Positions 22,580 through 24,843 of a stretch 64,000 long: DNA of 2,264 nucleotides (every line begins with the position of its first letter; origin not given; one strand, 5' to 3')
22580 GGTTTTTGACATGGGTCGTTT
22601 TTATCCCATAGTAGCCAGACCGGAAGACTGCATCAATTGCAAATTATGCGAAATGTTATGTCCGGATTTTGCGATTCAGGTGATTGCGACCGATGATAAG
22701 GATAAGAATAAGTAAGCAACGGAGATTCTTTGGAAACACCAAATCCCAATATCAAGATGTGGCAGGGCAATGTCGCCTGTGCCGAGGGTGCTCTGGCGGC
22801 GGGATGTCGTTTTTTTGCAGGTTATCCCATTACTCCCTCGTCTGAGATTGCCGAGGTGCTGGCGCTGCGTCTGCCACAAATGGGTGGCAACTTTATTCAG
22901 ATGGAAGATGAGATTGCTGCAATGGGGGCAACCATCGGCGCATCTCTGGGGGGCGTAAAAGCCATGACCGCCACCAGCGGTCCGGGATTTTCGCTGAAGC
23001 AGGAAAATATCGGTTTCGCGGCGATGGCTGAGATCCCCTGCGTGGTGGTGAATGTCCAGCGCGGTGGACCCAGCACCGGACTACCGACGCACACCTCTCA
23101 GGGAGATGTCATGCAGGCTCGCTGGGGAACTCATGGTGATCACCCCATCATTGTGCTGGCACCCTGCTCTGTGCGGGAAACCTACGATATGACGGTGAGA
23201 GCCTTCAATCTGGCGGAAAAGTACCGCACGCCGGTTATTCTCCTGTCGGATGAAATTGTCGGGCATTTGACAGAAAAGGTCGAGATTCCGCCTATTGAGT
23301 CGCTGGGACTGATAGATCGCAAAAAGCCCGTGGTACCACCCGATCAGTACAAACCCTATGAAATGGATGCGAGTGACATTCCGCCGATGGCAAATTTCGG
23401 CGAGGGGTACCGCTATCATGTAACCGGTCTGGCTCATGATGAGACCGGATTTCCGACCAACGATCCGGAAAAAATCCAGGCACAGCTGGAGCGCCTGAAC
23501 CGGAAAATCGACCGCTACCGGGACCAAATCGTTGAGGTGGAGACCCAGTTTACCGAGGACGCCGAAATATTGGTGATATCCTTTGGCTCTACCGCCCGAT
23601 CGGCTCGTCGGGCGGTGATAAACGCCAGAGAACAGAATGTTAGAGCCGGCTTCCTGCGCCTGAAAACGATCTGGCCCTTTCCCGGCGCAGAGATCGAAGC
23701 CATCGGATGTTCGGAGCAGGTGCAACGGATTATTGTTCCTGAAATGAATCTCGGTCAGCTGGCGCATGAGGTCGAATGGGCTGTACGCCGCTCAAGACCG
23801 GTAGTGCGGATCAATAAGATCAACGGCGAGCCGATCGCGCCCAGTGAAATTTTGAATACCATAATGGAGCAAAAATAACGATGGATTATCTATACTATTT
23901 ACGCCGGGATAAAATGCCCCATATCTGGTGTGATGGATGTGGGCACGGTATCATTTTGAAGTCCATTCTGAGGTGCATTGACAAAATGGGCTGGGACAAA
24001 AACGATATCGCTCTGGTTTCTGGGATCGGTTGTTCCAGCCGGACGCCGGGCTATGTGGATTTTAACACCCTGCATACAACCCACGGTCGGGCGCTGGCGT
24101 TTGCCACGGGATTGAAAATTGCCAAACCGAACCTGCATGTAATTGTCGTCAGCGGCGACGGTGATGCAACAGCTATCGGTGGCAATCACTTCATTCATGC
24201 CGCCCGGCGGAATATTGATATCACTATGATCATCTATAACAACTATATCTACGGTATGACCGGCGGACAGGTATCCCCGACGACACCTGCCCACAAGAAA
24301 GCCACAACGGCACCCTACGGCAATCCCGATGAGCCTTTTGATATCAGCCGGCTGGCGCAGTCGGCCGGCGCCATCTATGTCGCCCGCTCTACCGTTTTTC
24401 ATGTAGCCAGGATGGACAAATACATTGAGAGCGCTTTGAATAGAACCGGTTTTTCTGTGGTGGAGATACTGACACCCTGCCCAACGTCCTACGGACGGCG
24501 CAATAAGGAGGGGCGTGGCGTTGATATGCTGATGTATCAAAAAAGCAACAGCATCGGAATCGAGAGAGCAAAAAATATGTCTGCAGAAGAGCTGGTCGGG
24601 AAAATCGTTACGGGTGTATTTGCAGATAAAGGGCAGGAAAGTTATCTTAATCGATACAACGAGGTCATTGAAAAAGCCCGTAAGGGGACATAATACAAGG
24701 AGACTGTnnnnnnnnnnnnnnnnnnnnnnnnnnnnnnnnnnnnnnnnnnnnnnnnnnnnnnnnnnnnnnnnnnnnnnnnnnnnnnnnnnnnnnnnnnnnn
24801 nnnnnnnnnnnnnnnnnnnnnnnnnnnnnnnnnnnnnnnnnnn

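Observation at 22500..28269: Divergent GlnE-like tandem nucleotidyltransferase encoded directly downstream of korDABC (2-oxoacid:ferredoxin oxidoreductase)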

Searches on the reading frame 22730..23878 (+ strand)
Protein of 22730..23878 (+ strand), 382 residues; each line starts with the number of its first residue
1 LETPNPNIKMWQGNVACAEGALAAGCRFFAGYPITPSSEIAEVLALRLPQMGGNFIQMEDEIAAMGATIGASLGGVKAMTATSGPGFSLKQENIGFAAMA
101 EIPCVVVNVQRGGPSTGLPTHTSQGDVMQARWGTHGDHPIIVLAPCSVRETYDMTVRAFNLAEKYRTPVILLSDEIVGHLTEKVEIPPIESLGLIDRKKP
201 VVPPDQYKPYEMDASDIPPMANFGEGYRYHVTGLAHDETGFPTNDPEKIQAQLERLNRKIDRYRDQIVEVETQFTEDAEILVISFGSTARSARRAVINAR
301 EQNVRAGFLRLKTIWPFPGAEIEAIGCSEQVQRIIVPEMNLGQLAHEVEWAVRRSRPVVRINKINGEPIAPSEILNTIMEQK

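Call 8: search_protein_families(library=pfam, proteins=[window:22730-23878:+], max_evalue=0.01)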
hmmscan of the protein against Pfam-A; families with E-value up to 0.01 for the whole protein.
window:22730-23878:+ (382 aa): 4 families
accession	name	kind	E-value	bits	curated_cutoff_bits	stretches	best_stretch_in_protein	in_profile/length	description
PF01855.24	POR_N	-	1.3e-75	254.6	27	1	19-253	1-229/231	Pyruvate flavodoxin/ferredoxin oxidoreductase, thiamine diP-bdg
PF17147.9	PFOR_II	-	3.4e-20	72.7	27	1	278-374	1-102/102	Pyruvate:ferredoxin oxidoreductase core domain II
PF02780.25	Transketolase_C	-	0.0031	17.9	25.9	0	276-338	8-68/124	Transketolase, C-terminal domain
PF02776.23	TPP_enzyme_N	-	0.0069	16.6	26.8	0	25-127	15-114/119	Thiamine pyrophosphate enzyme, N-terminal TPP binding domain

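Call 9: search_protein_families(library=ncbifam, proteins=[window:22730-23878:+], max_evalue=0.01)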
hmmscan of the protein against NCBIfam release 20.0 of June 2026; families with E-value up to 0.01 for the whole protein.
window:22730-23878:+ (382 aa): 13 families
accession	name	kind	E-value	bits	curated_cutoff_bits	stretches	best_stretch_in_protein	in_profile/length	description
NF006412.0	PRK08659.1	equivalog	1.5e-176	587.2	411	1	8-381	5-376/378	2-oxoacid:acceptor oxidoreductase subunit alpha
NF007206.0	PRK09627.1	equivalog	1.7e-132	441.9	579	1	12-380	7-374/375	2-oxoglutarate synthase subunit alpha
TIGR03710.1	OAFO_sf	subfamily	1.5e-123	413.4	482.75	1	10-377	195-560/561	2-oxoacid:acceptor oxidoreductase subunit alpha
NF005507.0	PRK07119.1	subfamily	1.4e-93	313.5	399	2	9-191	5-187/352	3-methyl-2-oxobutanoate dehydrogenase subunit VorB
NF041170.1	Oxoac_fdxalpha_Archa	equivalog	4.4e-81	273.1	800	1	10-379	237-620/636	2-oxoacid:ferredoxin oxidoreductase subunit alpha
NF007201.0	PRK09622.1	equivalog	1.6e-29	103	590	2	7-179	9-180/405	2-oxoacid:ferredoxin oxidoreductase subunit alpha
NF040682.1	PorA_Arch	equivalog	2e-28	99.4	550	1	8-326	3-309/387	pyruvate synthase subunit PorA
NF006232.0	PRK08366.1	equivalog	4.6e-25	88.1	646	1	7-340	6-324/394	2-ketoisovalerate ferredoxin oxidoreductase subunit alpha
NF006233.0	PRK08367.1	equivalog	1.9e-23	82.9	625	1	9-340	5-324/394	pyruvate ferredoxin oxidoreductase subunit alpha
TIGR03336.1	IOR_alpha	equivalog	1.5e-21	76.4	650.9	1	12-187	6-175/595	indolepyruvate ferredoxin oxidoreductase subunit alpha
NF045764.1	PhenlGlyoxDHPadG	equivalog_domain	2.7e-19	69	700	2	12-165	6-155/398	NADH-dependent phenylglyoxylate dehydrogenase subunit alpha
NF045791.1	OxalOxredalpha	equivalog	1.4e-10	40.8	500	1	9-324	5-308/395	oxalate oxidoreductase subunit alpha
TIGR02176.1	pyruv_ox_red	equivalog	5.6e-10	37.7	911.35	1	9-321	2-308/1167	pyruvate:ferredoxin (flavodoxin) oxidoreductase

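Call 66: search_solved_structures(query=window:22730-23878:+, max_evalue=1e-10)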
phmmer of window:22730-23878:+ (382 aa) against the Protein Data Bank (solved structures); distinct sequences matched with E-value up to 1e-10: 6.
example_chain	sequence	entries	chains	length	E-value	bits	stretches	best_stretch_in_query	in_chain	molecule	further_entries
1yd7_A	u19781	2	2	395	2.2e-117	395.6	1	11-378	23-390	2-keto acid:ferredoxin oxidoreductase subunit alpha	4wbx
8ys5_A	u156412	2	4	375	1.4e-97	330.4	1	12-378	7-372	2-oxoglutarate synthase subunit alpha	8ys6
6n2n_A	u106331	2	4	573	2.9e-75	257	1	8-381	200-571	Pyruvate flavodoxin/ferredoxin oxidoreductase domain protein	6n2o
5b46_A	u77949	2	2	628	8.7e-44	153.4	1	12-376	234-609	2-oxoacid--ferredoxin oxidoreductase alpha subunit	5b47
5b48_A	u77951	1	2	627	3.5e-43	151.4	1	10-345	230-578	2-oxoacid--ferredoxin oxidoreductase alpha subunit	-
9bt4_B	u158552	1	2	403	5.2e-12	48.8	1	10-327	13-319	Pyruvate:Ferredoxin Oxidoreductase, subunit alpha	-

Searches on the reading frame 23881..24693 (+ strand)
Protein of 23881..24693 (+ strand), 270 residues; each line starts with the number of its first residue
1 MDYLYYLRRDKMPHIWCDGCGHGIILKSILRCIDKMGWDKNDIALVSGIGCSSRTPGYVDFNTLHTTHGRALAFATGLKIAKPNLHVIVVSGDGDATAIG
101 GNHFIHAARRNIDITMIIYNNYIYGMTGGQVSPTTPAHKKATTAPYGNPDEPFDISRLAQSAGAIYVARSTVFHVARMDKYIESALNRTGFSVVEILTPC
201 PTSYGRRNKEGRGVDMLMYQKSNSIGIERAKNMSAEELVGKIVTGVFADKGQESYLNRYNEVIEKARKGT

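Call 8: search_protein_families(library=pfam, proteins=[window:23881-24693:+], max_evalue=0.01)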
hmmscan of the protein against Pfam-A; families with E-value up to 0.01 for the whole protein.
window:23881-24693:+ (270 aa): 1 family
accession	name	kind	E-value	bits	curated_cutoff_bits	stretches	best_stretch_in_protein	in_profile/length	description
PF02775.26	TPP_enzyme_C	-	1.6e-35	122.5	21.9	1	49-196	2-151/151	Thiamine pyrophosphate enzyme, C-terminal TPP binding domain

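Call 9: search_protein_families(library=ncbifam, proteins=[window:23881-24693:+], max_evalue=0.01)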
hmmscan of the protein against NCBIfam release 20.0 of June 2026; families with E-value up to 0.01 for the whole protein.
window:23881-24693:+ (270 aa): 42 families (the best 25 are shown)
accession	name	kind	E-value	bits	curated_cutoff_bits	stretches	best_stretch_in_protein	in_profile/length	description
NF007207.0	PRK09628.1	equivalog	8.5e-99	330.6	364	1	2-268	4-271/277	2-oxoglutarate ferredoxin oxidoreductase subunit beta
TIGR02177.1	PorB_KorB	subfamily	1.3e-66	225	261.9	1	15-202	2-189/286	2-oxoacid:acceptor oxidoreductase, beta subunit, pyruvate/2-ketoisovalerate family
NF008820.0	PRK11866.1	equivalog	8.8e-65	218.9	402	1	11-203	13-204/287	2-oxoacid ferredoxin oxidoreductase subunit beta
NF041171.1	Oxoac_fdxbeta_Archa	equivalog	2.3e-60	204.4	423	1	16-203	5-192/296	2-oxoacid:ferredoxin oxidoreductase subunit beta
NF008821.0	PRK11869.1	equivalog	1.7e-55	187.9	438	1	8-202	8-202/286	2-oxoacid ferredoxin oxidoreductase subunit beta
NF008818.0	PRK11864.1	subfamily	1.1e-19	70.7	405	1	14-205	18-213/300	3-methyl-2-oxobutanoate dehydrogenase subunit beta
NF008819.1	PRK11865.1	equivalog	9.9e-19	67.7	405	1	14-212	18-224/300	pyruvate synthase subunit PorB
TIGR03336.1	IOR_alpha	equivalog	3.7e-14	52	650.9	1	13-206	355-537/595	indolepyruvate ferredoxin oxidoreductase subunit alpha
NF045792.1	OxalOxredbeta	equivalog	4.2e-12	45.7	590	1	79-204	96-229/311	oxalate oxidoreductase subunit beta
NF045766.1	PhenlGlyoxDHPadI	equivalog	4.9e-09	35.4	700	1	17-204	159-358/443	NADH-dependent phenylglyoxylate dehydrogenase subunit beta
NF006203.0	PRK08327.1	equivalog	3.8e-08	32.3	456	1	65-188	431-554/571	thiamine pyrophosphate-requiring protein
NF004813.0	PRK06163.1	equivalog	5.6e-08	32.7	240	1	67-136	58-127/202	hypothetical protein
TIGR02176.1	pyruv_ox_red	equivalog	5.9e-08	31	911.35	1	88-201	957-1071/1167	pyruvate:ferredoxin (flavodoxin) oxidoreductase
NF005760.0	PRK07586.1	equivalog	1.1e-07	31.2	363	1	69-196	388-512/514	acetolactate synthase large subunit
NF006378.0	PRK08617.1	equivalog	2.6e-07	29.4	510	1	66-196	417-536/556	acetolactate synthase AlsS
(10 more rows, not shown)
